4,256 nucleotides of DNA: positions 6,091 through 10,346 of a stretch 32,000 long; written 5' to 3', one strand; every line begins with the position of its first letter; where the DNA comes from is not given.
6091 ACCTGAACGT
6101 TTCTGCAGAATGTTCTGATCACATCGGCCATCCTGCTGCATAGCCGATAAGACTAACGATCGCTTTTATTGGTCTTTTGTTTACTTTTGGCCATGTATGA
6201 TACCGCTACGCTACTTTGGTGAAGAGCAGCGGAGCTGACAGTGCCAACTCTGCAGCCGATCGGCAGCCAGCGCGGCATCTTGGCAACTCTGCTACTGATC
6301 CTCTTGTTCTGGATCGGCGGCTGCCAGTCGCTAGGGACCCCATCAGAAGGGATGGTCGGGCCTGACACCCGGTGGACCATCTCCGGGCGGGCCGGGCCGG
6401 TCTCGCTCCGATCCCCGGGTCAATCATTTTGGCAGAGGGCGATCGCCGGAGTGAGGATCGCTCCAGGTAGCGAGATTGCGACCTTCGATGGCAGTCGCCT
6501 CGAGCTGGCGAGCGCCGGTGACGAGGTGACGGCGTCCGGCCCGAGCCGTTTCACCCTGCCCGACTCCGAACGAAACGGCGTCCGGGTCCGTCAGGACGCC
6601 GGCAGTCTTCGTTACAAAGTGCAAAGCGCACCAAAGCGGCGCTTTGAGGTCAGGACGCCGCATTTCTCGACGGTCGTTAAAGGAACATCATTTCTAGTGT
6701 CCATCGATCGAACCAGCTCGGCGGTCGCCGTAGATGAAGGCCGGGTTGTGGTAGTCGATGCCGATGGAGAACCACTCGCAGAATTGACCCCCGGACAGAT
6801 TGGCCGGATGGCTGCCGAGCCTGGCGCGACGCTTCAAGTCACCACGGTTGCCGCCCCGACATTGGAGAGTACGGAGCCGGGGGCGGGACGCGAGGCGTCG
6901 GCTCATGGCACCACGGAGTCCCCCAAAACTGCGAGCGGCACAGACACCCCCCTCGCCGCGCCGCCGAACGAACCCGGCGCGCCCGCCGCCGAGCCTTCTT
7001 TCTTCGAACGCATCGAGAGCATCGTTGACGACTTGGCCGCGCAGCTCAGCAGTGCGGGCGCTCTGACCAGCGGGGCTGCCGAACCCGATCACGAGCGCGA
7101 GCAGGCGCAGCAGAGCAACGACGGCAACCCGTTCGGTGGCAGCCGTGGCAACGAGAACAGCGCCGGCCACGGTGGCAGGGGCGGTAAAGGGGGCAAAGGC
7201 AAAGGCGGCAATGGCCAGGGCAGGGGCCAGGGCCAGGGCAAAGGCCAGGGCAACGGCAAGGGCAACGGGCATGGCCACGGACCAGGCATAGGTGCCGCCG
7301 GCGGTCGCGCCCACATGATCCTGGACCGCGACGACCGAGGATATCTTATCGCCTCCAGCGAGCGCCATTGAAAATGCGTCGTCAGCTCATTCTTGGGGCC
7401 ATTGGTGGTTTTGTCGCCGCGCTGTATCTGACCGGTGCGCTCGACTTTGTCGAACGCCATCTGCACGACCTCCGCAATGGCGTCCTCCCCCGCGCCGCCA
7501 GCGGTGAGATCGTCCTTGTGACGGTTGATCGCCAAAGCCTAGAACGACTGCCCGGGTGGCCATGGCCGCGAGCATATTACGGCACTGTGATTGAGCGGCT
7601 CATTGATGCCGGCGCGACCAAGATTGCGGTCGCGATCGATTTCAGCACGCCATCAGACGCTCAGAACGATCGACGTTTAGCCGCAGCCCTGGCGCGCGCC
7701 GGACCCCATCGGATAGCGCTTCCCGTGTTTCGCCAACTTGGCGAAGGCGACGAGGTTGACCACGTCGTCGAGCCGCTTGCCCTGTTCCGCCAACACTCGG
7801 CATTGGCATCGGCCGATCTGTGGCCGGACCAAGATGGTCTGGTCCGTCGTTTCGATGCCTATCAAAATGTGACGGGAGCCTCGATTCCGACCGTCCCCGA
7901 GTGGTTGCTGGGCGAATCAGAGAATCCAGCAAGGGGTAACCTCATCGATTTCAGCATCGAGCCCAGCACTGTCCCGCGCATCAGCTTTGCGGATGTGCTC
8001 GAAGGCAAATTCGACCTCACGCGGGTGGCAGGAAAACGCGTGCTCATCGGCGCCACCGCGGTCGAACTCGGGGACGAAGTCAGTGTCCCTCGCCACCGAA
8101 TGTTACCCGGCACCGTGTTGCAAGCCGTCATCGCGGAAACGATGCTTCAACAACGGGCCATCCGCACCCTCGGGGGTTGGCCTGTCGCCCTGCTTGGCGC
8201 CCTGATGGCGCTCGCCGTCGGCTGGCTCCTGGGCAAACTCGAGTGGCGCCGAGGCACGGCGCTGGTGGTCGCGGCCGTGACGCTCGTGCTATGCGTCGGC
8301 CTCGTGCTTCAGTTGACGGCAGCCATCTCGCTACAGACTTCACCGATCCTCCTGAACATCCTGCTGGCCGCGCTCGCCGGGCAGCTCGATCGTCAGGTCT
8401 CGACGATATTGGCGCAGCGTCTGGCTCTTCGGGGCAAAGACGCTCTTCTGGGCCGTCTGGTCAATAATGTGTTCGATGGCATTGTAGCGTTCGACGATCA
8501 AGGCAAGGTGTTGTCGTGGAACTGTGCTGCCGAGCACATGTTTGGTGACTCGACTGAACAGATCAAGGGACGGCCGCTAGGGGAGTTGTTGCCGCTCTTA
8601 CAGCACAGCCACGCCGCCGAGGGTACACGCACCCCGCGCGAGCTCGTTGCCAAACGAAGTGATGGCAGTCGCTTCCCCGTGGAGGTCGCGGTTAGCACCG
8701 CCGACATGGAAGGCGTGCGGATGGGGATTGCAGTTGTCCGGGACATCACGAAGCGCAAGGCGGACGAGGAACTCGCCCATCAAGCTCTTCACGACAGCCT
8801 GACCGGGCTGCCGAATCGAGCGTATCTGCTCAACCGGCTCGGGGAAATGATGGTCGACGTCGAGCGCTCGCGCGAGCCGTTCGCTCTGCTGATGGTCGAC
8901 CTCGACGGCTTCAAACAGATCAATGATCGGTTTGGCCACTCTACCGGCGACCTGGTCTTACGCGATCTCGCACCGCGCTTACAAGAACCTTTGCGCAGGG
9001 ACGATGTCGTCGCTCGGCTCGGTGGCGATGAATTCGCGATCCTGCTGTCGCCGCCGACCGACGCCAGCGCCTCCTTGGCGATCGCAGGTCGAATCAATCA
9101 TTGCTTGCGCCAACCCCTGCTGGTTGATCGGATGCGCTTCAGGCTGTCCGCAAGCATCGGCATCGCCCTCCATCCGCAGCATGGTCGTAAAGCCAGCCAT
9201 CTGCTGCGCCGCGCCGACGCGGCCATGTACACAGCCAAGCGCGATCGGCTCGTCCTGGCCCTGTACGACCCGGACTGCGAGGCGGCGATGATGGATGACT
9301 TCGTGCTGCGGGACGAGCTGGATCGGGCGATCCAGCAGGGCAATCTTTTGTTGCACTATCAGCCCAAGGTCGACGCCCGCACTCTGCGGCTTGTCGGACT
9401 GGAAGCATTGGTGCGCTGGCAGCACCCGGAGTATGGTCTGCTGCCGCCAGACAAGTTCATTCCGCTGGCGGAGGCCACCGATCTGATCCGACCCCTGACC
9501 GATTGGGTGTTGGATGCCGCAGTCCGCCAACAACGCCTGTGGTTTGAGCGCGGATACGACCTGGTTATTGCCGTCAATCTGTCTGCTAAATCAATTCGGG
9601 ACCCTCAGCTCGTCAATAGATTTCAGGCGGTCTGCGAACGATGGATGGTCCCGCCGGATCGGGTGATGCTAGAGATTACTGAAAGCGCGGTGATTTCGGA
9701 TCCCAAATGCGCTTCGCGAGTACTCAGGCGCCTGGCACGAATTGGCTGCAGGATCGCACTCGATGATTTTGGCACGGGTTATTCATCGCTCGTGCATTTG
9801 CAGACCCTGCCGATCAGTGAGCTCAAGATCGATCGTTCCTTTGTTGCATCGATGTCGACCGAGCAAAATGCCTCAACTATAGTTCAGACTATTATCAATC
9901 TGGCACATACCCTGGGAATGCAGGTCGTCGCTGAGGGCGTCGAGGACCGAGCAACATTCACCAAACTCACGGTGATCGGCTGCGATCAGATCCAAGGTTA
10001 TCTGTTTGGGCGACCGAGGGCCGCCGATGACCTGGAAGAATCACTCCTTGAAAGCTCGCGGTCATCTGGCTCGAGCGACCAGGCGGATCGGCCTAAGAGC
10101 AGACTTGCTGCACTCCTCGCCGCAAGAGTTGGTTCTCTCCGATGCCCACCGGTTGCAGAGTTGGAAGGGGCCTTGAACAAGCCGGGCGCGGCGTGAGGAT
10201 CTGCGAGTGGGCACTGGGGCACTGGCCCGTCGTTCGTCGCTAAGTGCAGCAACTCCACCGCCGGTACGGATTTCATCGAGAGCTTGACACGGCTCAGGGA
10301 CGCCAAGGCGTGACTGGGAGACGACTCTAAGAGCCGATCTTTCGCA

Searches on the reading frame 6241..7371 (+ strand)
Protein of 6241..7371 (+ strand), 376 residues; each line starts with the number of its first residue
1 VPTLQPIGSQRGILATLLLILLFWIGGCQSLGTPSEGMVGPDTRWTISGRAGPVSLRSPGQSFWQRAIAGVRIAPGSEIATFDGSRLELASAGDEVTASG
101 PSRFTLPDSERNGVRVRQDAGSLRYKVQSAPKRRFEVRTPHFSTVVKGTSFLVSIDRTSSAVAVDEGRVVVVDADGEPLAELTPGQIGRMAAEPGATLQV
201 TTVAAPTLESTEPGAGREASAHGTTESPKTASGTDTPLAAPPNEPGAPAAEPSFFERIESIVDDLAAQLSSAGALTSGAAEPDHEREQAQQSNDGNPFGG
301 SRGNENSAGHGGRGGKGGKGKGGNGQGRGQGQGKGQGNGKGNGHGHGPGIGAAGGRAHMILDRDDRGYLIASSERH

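Call 84: search_protein_families(library=pfam, proteins=[window:6241-7371:+], max_evalue=0.00001)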
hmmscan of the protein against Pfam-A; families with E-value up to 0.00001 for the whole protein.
window:6241-7371:+ (376 aa): 1 family
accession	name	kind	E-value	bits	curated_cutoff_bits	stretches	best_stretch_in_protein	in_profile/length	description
PF04773.18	FecR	-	3.1e-10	40.8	24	1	78-169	2-96/97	FecR protein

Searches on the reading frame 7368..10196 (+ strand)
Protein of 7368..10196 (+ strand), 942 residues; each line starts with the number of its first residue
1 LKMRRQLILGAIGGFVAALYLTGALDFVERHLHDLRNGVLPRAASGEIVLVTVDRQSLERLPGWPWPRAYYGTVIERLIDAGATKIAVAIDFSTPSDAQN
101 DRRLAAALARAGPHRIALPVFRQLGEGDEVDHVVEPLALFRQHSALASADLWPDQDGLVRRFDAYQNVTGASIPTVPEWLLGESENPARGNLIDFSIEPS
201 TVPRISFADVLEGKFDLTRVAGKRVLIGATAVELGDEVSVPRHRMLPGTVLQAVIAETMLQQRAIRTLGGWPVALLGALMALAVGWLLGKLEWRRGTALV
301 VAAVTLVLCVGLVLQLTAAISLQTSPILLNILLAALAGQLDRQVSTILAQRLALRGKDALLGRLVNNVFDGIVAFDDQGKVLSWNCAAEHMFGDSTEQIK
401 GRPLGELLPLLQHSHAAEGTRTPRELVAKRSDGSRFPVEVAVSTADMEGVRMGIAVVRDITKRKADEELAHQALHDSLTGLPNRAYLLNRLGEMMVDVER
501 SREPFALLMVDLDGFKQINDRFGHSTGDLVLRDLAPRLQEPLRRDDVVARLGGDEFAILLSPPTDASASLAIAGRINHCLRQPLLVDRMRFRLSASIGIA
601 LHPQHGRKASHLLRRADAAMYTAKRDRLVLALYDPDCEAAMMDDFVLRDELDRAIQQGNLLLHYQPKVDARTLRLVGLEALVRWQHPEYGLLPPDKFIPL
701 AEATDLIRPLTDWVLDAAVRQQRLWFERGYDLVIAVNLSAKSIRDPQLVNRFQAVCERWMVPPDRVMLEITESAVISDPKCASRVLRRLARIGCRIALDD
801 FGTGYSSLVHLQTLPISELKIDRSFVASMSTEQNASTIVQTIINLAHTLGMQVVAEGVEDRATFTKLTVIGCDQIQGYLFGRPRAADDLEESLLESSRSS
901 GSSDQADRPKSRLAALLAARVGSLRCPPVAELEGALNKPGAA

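Call 84: search_protein_families(library=pfam, proteins=[window:7368-10196:+], max_evalue=0.00001)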
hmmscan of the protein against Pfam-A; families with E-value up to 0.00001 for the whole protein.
window:7368-10196:+ (942 aa): 7 families
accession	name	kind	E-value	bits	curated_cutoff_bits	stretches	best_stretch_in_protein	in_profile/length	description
PF00563.25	EAL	-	5.4e-74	249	31.3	1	649-883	2-236/236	EAL domain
PF00990.26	GGDEF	-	3.2e-45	154.2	23.8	1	473-626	1-157/161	Diguanylate cyclase, GGDEF domain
PF05226.16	CHASE2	-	8.6e-34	117.7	26.3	1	16-285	6-255/257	CHASE2 domain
PF13426.13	PAS_9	-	1.5e-08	35.3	27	1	372-462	4-103/103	PAS domain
PF00989.32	PAS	-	5e-08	33.4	22.6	1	363-459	5-112/113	PAS fold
PF08448.16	PAS_4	-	2.3e-07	31.4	23.1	1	366-464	2-109/110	PAS fold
PF13188.13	PAS_8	-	8.4e-06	25.9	21.8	0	363-419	5-57/65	PAS domain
